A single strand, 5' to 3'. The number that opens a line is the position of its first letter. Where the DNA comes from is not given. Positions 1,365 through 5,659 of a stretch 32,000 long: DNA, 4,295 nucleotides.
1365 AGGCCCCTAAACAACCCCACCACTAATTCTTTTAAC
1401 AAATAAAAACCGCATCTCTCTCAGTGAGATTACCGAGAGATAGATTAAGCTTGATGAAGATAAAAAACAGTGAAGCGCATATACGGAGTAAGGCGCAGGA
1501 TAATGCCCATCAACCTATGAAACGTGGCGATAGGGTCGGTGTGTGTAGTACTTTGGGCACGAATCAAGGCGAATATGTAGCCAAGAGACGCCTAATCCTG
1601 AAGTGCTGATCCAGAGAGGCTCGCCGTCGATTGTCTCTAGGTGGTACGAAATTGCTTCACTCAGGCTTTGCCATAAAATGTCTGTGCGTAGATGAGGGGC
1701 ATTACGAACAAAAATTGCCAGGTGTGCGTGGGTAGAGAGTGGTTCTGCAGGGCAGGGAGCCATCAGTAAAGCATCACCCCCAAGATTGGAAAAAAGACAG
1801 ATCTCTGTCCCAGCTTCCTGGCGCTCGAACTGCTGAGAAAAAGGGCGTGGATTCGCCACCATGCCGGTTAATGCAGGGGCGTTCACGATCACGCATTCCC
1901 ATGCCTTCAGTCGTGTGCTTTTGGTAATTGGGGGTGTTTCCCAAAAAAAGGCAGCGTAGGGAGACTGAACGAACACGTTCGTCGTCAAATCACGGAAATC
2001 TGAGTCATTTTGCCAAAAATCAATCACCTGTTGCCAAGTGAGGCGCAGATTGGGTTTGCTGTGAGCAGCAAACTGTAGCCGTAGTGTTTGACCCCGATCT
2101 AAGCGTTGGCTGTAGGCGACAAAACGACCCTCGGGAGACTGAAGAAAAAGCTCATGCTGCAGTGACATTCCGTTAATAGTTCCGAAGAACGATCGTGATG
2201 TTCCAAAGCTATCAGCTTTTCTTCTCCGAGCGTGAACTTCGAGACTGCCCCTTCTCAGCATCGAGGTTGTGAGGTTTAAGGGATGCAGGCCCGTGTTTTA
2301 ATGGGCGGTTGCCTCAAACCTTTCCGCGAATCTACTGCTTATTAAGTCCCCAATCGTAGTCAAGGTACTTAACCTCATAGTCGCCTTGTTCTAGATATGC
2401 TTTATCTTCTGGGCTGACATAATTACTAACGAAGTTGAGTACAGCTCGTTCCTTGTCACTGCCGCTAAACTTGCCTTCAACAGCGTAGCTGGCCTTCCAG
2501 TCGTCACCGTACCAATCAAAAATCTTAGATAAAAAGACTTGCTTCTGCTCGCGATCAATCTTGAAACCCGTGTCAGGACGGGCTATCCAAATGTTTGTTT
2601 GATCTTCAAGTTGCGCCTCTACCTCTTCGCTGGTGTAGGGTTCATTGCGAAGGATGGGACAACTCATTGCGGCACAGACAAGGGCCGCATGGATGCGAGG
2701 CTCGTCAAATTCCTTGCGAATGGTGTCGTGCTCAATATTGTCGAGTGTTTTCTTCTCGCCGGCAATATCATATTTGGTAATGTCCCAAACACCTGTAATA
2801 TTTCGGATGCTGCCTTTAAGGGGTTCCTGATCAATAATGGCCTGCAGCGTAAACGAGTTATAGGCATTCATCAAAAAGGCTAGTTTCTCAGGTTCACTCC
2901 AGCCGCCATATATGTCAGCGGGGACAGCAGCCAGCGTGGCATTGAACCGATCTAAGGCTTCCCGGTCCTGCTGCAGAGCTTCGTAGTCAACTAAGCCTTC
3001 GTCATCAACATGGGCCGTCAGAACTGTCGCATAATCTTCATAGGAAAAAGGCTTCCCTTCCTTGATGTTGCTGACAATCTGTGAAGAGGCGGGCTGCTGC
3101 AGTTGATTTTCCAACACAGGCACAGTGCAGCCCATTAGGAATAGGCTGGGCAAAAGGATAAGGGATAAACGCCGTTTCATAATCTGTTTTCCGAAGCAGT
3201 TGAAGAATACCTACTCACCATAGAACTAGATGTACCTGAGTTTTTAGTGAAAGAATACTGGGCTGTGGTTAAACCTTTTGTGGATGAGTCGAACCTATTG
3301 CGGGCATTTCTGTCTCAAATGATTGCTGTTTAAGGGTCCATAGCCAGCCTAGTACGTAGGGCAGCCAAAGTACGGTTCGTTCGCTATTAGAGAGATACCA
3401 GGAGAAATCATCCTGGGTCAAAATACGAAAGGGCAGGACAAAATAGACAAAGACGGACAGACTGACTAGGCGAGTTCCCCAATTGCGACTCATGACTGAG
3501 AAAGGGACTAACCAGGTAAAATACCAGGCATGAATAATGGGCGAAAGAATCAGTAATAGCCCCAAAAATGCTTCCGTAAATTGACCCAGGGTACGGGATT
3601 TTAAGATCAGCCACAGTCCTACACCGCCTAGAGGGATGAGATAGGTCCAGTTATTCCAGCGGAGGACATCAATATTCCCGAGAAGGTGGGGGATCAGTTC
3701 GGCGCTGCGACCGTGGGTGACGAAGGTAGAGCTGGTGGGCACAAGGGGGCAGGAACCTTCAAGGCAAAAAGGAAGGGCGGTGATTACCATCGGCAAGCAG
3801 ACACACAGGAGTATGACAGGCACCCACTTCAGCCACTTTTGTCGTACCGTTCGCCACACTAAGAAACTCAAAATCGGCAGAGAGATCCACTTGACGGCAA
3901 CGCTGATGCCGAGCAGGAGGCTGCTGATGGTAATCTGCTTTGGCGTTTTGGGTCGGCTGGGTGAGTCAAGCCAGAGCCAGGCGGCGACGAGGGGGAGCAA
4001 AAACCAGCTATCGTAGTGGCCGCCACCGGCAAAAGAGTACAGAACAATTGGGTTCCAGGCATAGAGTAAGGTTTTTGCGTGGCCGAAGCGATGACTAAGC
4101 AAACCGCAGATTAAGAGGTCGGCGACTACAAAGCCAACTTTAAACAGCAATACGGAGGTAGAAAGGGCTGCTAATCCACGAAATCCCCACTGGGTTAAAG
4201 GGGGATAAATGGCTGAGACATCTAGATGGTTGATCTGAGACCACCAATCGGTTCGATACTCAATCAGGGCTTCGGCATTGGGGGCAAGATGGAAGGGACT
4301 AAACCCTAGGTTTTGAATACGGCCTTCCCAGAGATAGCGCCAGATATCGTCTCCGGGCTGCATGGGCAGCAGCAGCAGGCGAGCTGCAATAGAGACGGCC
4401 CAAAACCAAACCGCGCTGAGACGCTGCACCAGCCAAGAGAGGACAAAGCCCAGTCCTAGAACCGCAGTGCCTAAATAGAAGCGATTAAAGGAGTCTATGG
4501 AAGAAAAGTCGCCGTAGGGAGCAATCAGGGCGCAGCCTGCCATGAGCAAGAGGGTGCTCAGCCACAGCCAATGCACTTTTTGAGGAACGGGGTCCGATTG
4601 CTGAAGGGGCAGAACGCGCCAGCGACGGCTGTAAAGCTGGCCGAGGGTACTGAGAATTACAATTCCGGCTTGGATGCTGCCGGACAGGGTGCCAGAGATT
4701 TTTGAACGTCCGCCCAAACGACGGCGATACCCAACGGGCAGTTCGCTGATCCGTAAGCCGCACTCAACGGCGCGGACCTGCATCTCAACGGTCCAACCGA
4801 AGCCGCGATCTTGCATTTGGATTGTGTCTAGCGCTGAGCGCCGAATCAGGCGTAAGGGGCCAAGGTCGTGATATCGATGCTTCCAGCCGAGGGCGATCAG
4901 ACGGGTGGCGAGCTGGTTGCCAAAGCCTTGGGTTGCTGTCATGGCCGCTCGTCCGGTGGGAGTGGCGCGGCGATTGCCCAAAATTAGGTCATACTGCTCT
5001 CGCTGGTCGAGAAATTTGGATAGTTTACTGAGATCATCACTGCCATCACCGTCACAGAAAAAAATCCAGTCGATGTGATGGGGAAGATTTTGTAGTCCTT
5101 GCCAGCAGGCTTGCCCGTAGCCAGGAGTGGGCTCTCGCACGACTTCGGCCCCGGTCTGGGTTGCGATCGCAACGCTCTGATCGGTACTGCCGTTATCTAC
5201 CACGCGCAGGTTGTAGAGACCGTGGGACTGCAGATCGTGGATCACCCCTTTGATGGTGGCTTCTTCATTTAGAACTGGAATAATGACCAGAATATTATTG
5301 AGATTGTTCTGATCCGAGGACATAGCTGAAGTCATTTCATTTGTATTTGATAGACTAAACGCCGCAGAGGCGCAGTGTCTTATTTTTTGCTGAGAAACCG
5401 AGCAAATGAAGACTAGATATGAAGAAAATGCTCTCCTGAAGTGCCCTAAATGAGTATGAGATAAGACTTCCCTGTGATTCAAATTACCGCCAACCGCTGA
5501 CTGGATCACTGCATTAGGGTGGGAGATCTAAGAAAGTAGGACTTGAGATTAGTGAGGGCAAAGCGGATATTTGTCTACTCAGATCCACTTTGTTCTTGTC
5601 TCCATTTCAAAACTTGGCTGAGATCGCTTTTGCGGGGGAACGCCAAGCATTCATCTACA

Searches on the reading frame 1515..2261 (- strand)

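Call 59: search_protein_families(library=pfam, proteins=[window:1515-2261:-], max_evalue=0.0001)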
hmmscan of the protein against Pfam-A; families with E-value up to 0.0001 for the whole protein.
window:1515-2261:- (248 aa): 1 family
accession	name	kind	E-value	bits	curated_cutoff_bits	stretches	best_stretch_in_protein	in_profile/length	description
PF22086.1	DUF6940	-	4.5e-61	206.4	27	1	75-245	1-168/168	Family of unknown function (DUF6940)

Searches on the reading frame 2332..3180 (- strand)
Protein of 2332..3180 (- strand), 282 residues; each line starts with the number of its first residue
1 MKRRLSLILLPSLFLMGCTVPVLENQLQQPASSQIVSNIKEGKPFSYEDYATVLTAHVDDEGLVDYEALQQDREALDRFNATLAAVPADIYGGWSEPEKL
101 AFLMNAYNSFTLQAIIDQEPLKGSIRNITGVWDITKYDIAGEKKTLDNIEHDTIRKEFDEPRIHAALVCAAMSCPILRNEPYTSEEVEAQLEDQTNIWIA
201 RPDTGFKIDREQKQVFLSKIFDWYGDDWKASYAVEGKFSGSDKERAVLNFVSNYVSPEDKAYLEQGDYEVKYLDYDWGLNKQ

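Call 59: search_protein_families(library=pfam, proteins=[window:2332-3180:-], max_evalue=0.0001)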
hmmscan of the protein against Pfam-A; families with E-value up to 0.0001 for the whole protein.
window:2332-3180:- (282 aa): 1 family
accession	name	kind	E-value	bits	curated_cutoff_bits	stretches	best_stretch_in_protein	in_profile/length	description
PF04784.19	DUF547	-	7.5e-25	87.8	27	1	93-197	3-123/125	Protein of unknown function, DUF547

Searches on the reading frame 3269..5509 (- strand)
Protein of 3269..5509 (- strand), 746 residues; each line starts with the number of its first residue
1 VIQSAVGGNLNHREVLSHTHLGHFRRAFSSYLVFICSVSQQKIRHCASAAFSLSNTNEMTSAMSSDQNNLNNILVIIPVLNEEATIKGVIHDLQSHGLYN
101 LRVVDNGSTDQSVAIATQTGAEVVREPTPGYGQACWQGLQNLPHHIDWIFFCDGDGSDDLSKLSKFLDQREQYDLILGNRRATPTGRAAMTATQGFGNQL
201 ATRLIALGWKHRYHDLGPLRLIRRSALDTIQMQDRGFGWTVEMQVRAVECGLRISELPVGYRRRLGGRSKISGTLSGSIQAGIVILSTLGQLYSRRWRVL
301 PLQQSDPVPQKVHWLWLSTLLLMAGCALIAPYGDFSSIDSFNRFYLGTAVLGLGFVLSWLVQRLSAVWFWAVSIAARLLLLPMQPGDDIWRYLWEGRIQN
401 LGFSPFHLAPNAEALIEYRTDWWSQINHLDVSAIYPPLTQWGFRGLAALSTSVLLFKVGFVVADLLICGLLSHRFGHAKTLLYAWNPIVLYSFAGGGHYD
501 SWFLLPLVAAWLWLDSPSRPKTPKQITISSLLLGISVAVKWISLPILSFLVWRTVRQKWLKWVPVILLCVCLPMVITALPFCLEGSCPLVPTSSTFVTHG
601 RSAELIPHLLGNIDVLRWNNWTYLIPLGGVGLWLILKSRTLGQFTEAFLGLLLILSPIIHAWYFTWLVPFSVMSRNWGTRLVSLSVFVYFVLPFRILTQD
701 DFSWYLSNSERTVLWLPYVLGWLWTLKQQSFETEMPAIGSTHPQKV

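Call 59: search_protein_families(library=pfam, proteins=[window:3269-5509:-], max_evalue=0.0001)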
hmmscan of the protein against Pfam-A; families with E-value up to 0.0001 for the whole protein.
window:3269-5509:- (746 aa): 1 family
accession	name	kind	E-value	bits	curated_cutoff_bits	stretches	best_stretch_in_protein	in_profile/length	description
PF00535.33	Glycos_transf_2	-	4.2e-15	56.5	23.3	1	75-229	2-166/168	Glycosyl transferase family 2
